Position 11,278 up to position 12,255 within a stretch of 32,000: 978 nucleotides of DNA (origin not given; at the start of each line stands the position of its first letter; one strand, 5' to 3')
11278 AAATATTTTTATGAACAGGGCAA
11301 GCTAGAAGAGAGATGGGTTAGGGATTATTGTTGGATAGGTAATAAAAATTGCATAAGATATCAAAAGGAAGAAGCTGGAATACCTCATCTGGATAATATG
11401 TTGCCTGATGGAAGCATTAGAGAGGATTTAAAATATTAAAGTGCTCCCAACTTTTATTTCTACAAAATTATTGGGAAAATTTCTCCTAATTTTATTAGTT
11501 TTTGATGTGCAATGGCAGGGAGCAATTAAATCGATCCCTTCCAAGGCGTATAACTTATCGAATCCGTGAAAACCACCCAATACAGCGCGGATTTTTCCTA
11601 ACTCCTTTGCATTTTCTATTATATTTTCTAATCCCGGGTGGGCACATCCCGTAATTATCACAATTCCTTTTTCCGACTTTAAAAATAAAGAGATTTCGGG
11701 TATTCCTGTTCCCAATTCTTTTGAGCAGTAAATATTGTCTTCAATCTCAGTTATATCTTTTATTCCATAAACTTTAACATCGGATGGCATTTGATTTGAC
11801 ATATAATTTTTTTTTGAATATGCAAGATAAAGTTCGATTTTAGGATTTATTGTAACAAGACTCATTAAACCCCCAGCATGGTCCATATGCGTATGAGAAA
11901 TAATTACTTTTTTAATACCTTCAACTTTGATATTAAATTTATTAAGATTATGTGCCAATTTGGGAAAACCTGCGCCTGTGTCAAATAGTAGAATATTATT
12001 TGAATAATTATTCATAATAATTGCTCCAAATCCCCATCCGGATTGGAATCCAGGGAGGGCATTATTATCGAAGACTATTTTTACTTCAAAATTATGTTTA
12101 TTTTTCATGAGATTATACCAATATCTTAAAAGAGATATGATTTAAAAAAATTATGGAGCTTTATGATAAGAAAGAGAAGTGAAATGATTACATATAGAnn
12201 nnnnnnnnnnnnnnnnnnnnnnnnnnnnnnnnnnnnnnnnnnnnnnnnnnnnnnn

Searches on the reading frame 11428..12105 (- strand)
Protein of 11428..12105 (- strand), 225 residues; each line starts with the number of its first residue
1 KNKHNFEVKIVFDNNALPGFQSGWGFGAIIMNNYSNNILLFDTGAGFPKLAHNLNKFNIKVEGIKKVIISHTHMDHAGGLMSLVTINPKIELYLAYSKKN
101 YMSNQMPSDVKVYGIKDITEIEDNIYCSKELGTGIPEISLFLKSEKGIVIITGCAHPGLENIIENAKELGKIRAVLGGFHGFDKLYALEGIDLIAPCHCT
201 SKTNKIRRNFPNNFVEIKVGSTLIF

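Call 99: search_protein_families(library=pfam, proteins=[window:11428-12105:-], max_evalue=0.0001)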
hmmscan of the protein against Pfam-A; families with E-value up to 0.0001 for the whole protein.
window:11428-12105:- (225 aa): 2 families
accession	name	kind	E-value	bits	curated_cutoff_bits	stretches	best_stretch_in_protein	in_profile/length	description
PF00753.33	Lactamase_B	-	7.5e-07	29.7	22.7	1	39-88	18-68/196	Metallo-beta-lactamase superfamily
PF12706.13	Lactamase_B_2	-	3.8e-06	27.1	27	1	39-107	3-75/200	Beta-lactamase superfamily domain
